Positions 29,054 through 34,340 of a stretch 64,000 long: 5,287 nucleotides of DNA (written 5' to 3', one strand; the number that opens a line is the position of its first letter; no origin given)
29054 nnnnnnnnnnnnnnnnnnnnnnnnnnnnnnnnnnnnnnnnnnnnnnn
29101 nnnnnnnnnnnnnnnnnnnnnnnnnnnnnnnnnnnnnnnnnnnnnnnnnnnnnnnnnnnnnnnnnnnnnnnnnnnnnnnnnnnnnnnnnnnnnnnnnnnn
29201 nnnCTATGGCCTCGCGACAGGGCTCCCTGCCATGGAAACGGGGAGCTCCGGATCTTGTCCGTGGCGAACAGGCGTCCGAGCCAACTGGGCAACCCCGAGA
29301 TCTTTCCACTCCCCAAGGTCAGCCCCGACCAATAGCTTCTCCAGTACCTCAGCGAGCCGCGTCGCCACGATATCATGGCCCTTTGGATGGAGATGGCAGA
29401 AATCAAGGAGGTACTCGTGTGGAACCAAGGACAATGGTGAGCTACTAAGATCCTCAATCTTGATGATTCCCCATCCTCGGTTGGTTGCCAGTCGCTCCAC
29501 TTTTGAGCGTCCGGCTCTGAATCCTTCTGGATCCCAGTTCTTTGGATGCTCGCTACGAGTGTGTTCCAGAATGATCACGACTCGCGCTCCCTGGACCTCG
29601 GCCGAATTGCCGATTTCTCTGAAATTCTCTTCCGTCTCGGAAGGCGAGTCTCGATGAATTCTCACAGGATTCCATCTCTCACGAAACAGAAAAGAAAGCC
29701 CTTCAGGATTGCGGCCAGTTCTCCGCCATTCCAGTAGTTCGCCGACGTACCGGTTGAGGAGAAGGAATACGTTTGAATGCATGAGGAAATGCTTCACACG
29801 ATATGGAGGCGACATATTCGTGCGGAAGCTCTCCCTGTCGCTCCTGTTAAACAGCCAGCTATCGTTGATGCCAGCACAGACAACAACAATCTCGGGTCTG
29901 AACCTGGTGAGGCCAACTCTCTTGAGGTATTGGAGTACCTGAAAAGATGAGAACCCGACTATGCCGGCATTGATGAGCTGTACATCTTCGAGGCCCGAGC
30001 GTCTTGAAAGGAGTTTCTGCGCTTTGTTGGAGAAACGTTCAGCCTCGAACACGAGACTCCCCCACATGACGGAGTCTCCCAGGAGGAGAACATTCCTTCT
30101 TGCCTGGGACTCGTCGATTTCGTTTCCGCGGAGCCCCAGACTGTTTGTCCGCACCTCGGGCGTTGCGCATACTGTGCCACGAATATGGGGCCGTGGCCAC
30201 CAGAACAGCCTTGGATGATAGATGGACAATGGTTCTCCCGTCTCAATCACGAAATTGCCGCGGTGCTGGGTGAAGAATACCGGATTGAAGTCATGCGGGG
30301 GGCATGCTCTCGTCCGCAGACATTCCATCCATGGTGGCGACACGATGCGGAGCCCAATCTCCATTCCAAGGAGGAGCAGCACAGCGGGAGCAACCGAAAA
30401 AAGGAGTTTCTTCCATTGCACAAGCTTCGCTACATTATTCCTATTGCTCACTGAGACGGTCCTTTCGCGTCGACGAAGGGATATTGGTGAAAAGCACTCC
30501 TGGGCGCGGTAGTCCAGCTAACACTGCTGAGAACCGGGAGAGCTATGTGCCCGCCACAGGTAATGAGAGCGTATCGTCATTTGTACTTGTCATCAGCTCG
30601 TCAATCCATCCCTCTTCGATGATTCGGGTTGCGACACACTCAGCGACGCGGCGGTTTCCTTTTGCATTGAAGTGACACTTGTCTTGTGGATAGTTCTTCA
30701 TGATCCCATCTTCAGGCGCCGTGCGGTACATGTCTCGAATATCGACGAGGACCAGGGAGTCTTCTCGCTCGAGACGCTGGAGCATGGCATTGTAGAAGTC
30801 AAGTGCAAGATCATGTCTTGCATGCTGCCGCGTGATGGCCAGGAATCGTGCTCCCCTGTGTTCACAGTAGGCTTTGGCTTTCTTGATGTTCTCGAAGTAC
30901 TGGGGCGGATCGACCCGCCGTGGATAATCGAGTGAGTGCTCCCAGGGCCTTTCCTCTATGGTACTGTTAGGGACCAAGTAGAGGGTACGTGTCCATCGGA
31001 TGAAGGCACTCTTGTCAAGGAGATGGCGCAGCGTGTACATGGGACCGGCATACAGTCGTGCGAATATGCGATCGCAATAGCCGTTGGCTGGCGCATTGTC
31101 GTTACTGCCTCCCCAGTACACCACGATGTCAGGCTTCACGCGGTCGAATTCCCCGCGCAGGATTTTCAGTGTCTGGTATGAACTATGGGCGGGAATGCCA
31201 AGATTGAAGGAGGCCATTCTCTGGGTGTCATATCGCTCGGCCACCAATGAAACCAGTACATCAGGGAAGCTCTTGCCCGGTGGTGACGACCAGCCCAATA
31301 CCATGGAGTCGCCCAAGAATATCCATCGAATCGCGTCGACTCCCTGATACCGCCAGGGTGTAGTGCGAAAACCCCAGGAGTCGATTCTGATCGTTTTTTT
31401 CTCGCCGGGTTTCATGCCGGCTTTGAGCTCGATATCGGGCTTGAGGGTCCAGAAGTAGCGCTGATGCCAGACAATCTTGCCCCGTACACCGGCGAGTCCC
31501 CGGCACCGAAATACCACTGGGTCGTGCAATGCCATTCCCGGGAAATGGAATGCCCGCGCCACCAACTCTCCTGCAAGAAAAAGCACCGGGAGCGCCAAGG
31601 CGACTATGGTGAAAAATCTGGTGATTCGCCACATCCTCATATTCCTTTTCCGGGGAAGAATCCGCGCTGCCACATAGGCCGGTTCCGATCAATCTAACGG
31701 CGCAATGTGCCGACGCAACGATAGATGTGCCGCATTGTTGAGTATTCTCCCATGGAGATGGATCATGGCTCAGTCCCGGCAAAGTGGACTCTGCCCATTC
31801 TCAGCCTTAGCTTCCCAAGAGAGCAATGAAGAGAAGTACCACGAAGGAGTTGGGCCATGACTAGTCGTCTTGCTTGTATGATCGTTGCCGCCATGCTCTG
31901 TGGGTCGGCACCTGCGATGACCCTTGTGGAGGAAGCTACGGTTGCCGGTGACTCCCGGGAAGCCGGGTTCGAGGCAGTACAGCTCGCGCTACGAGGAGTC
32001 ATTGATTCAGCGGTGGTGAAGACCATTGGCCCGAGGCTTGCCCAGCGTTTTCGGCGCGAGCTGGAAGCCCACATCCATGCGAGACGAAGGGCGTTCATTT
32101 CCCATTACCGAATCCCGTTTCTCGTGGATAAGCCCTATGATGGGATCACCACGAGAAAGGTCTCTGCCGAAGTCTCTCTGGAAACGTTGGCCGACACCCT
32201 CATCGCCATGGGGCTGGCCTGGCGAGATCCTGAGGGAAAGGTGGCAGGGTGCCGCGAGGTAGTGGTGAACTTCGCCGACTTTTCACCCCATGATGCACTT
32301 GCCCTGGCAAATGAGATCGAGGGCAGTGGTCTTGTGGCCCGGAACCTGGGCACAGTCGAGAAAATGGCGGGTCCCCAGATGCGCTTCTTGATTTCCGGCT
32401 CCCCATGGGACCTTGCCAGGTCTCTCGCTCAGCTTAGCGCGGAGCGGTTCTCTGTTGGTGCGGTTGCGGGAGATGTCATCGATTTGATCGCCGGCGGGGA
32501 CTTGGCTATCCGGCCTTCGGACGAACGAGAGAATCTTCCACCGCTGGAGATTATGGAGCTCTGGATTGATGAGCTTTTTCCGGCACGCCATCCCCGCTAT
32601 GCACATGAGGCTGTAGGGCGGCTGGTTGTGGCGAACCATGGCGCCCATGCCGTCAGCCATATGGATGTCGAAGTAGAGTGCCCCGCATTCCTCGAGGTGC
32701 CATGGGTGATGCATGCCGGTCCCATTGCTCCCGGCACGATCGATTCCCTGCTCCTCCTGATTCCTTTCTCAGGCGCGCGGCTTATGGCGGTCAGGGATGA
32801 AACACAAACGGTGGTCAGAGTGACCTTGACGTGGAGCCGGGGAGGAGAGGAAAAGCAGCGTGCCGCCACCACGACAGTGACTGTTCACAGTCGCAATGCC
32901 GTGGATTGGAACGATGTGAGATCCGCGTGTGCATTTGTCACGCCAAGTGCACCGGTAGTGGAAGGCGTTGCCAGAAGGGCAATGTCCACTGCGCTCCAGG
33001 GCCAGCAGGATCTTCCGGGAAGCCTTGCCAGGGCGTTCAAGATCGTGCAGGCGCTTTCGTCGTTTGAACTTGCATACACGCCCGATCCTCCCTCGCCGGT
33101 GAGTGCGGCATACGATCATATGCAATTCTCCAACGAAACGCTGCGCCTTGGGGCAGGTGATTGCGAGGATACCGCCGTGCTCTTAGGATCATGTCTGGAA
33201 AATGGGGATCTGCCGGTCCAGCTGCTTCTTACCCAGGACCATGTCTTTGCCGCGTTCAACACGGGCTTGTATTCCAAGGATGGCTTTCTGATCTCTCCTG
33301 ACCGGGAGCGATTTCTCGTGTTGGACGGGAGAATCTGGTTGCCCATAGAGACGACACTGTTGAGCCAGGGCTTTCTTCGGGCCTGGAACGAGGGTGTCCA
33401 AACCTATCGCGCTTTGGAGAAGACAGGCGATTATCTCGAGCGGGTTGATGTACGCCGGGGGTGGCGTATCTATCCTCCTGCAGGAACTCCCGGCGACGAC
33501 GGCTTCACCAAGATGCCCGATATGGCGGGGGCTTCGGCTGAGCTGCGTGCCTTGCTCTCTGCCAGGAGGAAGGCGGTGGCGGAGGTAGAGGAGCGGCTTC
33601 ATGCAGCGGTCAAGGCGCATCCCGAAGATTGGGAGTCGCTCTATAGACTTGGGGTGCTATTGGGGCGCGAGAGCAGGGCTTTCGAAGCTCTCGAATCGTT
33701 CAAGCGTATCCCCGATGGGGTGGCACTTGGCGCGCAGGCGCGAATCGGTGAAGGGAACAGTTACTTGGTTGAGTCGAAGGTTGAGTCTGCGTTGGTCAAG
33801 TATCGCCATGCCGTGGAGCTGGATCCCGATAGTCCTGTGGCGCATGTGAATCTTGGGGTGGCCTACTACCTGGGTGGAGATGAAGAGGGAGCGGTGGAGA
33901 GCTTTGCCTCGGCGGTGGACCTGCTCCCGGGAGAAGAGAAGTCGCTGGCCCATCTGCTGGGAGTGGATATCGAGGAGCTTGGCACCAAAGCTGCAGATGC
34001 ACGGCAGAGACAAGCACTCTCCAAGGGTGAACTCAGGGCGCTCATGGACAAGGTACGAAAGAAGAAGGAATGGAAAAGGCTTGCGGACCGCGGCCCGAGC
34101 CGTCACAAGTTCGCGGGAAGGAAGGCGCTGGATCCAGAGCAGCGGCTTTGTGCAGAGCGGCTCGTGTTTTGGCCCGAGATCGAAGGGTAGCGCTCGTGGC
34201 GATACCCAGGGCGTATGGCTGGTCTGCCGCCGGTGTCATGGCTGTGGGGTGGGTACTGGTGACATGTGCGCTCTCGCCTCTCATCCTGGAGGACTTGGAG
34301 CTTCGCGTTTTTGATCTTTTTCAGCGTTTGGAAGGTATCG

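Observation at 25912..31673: Three paralogous membrane-anchored SGNH hydrolases surrounding a GT-C (PMT/ArnT-like) glycosyltransferase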

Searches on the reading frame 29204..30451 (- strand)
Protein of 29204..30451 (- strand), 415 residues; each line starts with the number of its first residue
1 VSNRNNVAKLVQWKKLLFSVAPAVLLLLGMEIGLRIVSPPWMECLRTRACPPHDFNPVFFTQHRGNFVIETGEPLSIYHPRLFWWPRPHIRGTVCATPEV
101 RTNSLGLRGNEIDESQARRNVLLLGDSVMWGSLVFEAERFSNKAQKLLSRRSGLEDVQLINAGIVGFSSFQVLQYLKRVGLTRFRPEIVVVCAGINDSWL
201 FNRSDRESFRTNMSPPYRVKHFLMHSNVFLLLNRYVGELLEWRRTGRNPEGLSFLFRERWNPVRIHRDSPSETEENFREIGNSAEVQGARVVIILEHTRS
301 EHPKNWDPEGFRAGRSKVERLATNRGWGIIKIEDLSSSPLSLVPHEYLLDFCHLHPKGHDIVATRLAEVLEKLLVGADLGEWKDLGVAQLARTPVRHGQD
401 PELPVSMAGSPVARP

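Call 3: search_protein_families(library=pfam, proteins=[window:29204-30451:-], max_evalue=0.1)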
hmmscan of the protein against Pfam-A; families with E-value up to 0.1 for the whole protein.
window:29204-30451:- (415 aa): 3 families
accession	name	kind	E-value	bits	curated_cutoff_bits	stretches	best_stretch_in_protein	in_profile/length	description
PF13472.12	Lipase_GDSL_2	-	9.9e-11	42.9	32.9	1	124-360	2-177/178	GDSL-like Lipase/Acylhydrolase family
PF00657.28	Lipase_GDSL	-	0.0029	18.2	23.6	1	121-210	1-100/208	GDSL-like Lipase/Acylhydrolase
PF04311.20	DUF459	-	0.03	14.1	27.2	1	121-210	2-85/197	Protein of unknown function (DUF459)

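Call 4: search_protein_families(library=ncbifam, proteins=[window:29204-30451:-], max_evalue=0.1)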
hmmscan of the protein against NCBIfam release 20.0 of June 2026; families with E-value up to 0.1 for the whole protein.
window:29204-30451:- (415 aa): 2 families
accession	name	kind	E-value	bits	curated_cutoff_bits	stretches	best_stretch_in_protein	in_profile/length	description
NF047475.1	GDSL_LA_2490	hypoth_equivalog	0.0002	20.8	325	1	25-173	9-134/431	LA_2490 family SGNH/GDSL-type esterase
NF047474.1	GDSL_LA_2486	hypoth_equivalog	0.0059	15.9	300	1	99-234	65-194/326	LA_2486 family SGNH/GDSL-type esterase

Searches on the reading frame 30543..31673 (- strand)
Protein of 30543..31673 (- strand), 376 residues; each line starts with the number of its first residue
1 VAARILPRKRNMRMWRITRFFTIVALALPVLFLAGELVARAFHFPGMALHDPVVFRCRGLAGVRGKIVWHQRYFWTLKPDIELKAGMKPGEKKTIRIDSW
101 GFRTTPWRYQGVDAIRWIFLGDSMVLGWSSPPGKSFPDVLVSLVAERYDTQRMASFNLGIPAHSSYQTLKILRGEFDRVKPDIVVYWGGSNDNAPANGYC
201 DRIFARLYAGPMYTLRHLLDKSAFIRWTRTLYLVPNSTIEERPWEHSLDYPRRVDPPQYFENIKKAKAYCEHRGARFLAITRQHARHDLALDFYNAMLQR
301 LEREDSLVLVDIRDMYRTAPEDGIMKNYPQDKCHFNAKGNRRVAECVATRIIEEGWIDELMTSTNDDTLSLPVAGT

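Call 3: search_protein_families(library=pfam, proteins=[window:30543-31673:-], max_evalue=0.1)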
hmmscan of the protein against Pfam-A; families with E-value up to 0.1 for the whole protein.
window:30543-31673:- (376 aa): 2 families
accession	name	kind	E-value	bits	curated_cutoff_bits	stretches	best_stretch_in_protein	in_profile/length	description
PF13472.12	Lipase_GDSL_2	-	2.1e-13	51.6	32.9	1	119-342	1-178/178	GDSL-like Lipase/Acylhydrolase family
PF00657.28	Lipase_GDSL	-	2.4e-09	38.1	23.6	1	119-347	3-208/208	GDSL-like Lipase/Acylhydrolase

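Call 4: search_protein_families(library=ncbifam, proteins=[window:30543-31673:-], max_evalue=0.1)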
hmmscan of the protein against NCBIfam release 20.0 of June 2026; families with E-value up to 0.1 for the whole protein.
window:30543-31673:- (376 aa): 0 families

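Call 49: find_homologous_proteins(query=window:30543-31673:-)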
Query window:30543-31673:- (376 aa): 5 proteins with E <= 0.001 among 5618 candidates.
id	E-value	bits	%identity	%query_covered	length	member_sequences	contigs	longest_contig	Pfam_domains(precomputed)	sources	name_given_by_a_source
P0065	6.5e-254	860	100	97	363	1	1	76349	PF13472.13,PF00657.29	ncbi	-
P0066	1.7e-215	734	86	97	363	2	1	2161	PF13472.13,PF00657.29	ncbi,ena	-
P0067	5.3e-113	396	53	88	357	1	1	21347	PF13472.13,PF00657.29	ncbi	-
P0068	3.8e-74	268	52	63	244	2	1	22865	PF13472.13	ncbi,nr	ncbi:SGNH/GDSL hydrolase family protein [Candidatus Fermentibacteria bacterium]|nr:SGNH/GDSL hydrola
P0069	3.1e-46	177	45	52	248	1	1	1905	-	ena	-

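Call 51: find_encoding_contigs(protein=P0067, flank=10000, max_places=1)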
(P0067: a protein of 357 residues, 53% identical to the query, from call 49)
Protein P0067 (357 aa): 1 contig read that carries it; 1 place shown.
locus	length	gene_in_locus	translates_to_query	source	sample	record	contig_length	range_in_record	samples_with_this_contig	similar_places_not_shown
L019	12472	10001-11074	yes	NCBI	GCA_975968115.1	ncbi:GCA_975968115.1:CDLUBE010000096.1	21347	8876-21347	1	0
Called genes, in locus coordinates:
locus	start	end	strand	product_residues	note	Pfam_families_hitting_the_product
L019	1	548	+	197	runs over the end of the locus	PF02075:RuvC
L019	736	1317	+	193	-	PF01330:RuvA_N, PF00633:HHH (faint), PF14520:HHH_5, PF21176:RecR_HhH (weak), PF07499:RuvA_C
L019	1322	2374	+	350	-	PF05496:RuvB_N, PF00004:AAA, PF07728:AAA_5 (faint), PF17864:AAA_lid_4, PF05491:WHD_RuvB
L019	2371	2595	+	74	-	PF11146:DUF2905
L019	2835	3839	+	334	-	PF02547:Queuosine_synth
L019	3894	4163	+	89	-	-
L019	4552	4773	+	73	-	-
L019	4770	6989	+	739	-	PF09586:YfhO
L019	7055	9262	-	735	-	PF00884:Sulfatase, PF01663:Phosphodiest (weak)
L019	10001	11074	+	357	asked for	PF00657:Lipase_GDSL, PF13472:Lipase_GDSL_2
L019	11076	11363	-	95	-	-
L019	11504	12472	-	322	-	?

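Call 52: find_encoding_contigs(protein=P0068, flank=10000, max_places=1)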
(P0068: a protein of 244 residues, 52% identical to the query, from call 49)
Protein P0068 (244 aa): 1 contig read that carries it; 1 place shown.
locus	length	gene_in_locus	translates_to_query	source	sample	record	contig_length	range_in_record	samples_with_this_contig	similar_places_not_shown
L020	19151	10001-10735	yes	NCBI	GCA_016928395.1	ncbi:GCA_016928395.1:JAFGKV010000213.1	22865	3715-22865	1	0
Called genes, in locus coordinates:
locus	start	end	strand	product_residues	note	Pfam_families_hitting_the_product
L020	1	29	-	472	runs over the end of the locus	PF02310:B12-binding, PF04055:Radical_SAM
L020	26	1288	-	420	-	PF13439:Glyco_transf_4 (faint), PF13579:Glyco_trans_4_4, PF00534:Glycos_transf_1, PF13692:Glyco_trans_1_4, PF13524:Glyco_trans_1_2, PF20706:GT4-conflict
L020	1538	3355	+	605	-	PF01855:POR_N, PF12837:Fer4_6 (faint), PF02775:TPP_enzyme_C, PF12797:Fer4_2 (faint), PF12838:Fer4_7, PF13237:Fer4_10 (weak), PF14697:Fer4_21, PF00037:Fer4 (weak)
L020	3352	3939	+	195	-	PF01558:POR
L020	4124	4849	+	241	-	PF13641:Glyco_tranf_2_3, PF00535:Glycos_transf_2, PF10111:Glyco_tranf_2_2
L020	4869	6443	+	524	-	PF01266:DAO (faint), PF01593:Amino_oxidase, PF01946:Thi4 (weak), PF13450:NAD_binding_8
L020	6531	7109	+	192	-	PF12917:YfbR-like, PF13023:HD_3, PF01966:HD (faint)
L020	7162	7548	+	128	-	-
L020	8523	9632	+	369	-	PF01738:DLH (faint), PF02230:Abhydrolase_2, PF12146:Hydrolase_4 (faint)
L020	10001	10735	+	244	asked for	PF13472:Lipase_GDSL_2 (weak)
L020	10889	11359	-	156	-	PF12675:DUF3795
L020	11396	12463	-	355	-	PF00155:Aminotran_1_2, PF01212:Beta_elim_lyase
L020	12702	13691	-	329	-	PF00288:GHMP_kinases_N, PF08544:GHMP_kinases_C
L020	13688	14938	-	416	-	PF01547:SBP_bac_1, PF13416:SBP_bac_8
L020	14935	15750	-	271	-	PF00528:BPD_transp_1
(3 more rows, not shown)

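Call 78: search_protein_families(library=ncbifam, proteins=[L019:7055-9262:-, L019:4770-6989:+], max_evalue=0.001)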
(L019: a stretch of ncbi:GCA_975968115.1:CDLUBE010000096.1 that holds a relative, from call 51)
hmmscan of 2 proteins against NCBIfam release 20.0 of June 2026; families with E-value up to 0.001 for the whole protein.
L019:7055-9262:- (735 aa): 15 families
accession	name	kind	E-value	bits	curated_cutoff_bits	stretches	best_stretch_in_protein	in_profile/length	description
NF010322.0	PRK13759.1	equivalog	7.6e-35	120.3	481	2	330-557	198-439/486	arylsulfatase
NF045661.1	HdlasePehA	equivalog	2e-29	102.6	900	2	367-502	259-394/506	phosphoric/sulfuric ester hydrolase PehA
TIGR03417.1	chol_sulfatase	equivalog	6.4e-26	91.3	433.45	2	337-556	201-421/500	choline-sulfatase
NF052527.1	Mn_arylsulf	exception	8.2e-20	71.1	850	2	384-554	259-431/479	manganese-dependent arylsulfatase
NF007933.0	PRK10649.1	subfamily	6.4e-12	44.8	404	1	180-436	232-471/577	phosphoethanolamine transferase CptA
NF038075.1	fam_STM4013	hypoth_equivalog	2.5e-08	33.7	250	0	396-440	204-245/261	STM4013/SEN3800 family hydrolase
NF012179.0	CptA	domain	2.9e-07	29.6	900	1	180-436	220-459/556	phosphoethanolamine transferase CptA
NF008593.0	PRK11560.1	equivalog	1e-06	27.3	493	0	186-214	250-278/563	kdo(2)-lipid A phosphoethanolamine 7''-transferase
NF007160.0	PRK09598.1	equivalog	1.4e-06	27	561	0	177-246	217-287/523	phosphoethanolamine--lipid A transferase EptA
NF028537.1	P_eth_NH2_trans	domain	6.2e-06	25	500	0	386-439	407-460/527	phosphoethanolamine--lipid A transferase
NF033463.1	polymyxin_MCR5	exception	3.5e-05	22.7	1250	0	385-456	418-491/547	MCR-5 family phosphoethanolamine--lipid A transferase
NF047438.1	polymyxin_MCR12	exception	6.7e-05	21.4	1200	0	385-458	416-493/548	MCR-12 family phosphoethanolamine--lipid A transferase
NF012159.0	polymyxin_MCR2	exception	0.00013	20.9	1200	0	168-238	217-292/538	MCR-2 family phosphoethanolamine--lipid A transferase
NF000465.1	polymyxin_MCR1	exception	0.00063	18.7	1100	0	184-230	237-283/541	MCR-1 family phosphoethanolamine--lipid A transferase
NF038282.1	LapC_YejM_PbgA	exception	0.00077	17.9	825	0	392-460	414-479/584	LPS biosynthesis-modulating metalloenzyme YejM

L019:4770-6989:+ (739 aa): 0 families

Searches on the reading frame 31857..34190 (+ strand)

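Call 3: search_protein_families(library=pfam, proteins=[window:31857-34190:+], max_evalue=0.1)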
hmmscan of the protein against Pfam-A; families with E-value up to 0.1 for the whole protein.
window:31857-34190:+ (777 aa): 10 families
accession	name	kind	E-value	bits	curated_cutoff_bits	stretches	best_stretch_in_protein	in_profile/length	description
PF13432.12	TPR_16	-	1.4e-10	41.8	32.7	1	632-693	3-64/65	Tetratricopeptide repeat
PF13414.12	TPR_11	-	2.8e-09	36.9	26.8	1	633-671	1-39/42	TPR repeat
PF07719.23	TPR_2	-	5.2e-08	32.9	27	1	662-692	3-33/34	Tetratricopeptide repeat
PF13431.12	TPR_17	-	9.1e-08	32.2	24.4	1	649-680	2-33/34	Tetratricopeptide repeat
PF00515.34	TPR_1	-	3.3e-06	27.1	27.8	0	661-691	2-32/34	Tetratricopeptide repeat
PF14559.12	TPR_19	-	9e-05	23.2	25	1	641-688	6-53/68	Tetratricopeptide repeat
PF14561.12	TPR_20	-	0.00055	20.7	25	0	647-689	9-51/90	Tetratricopeptide repeat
PF13174.12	TPR_6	-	0.0037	18.3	26.3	0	664-688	4-28/33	Tetratricopeptide repeat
PF13428.12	TPR_14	-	0.0058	17.7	23.5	0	564-600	7-43/44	Tetratricopeptide repeat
PF14824.11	Sirohm_synth_M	-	0.039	13.9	25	1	58-72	14-28/28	Sirohaem biosynthesis protein central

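Call 4: search_protein_families(library=ncbifam, proteins=[window:31857-34190:+], max_evalue=0.1)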
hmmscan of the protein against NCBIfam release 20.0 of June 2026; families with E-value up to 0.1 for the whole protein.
window:31857-34190:+ (777 aa): 12 families
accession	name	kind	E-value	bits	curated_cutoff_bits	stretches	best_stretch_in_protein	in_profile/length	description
NF058533.1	antiphage_ProA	equivalog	4.4e-16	57.5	1500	1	253-540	12-311/1903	anti-phage protein ProA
NF040959.1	MamA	equivalog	3.5e-11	42.9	200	2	581-697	60-176/204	magnetosome protein MamA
TIGR02917.1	PEP_TPR_lipo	equivalog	2e-09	36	312.2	2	558-658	636-735/899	XrtA/PEP-CTERM system TPR-repeat protein PrsT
TIGR02521.1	type_IV_pilW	equivalog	3.8e-07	29.9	154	1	626-694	31-99/234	type IV pilus biogenesis/stability protein PilW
NF033762.1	social_mot_Tgl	equivalog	4.1e-05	23.1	225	1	573-711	46-186/252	social motility TPR repeat lipoprotein Tgl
TIGR02552.1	LcrH_SycD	equivalog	0.00018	21.2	104.8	1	630-691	56-117/136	SycD/LcrH family type III secretion system chaperone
NF047371.1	FlcA_CTERM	equivalog_domain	0.0019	16.7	300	1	635-695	448-508/646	periplasmic flagellar collar protein FlcA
NF033920.0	C39_PA2778_fam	equivalog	0.0043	16.5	150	1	640-722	170-252/255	PA2778 family cysteine peptidase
NF047507.1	TPR_BatC_Lepto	exception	0.01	15.3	175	1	622-666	92-136/214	TPR repeat-containing protein BatC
NF002725.1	PRK02603.1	equivalog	0.017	15.2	143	1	638-719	47-130/173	photosystem I assembly protein Ycf3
NF033758.1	gliding_GltE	equivalog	0.023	13.7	225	0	643-700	103-160/411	adventurous gliding motility TPR repeat lipoprotein GltE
NF008391.2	PRK11189.1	equivalog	0.055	12.9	250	1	637-684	110-157/297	lipoprotein NlpI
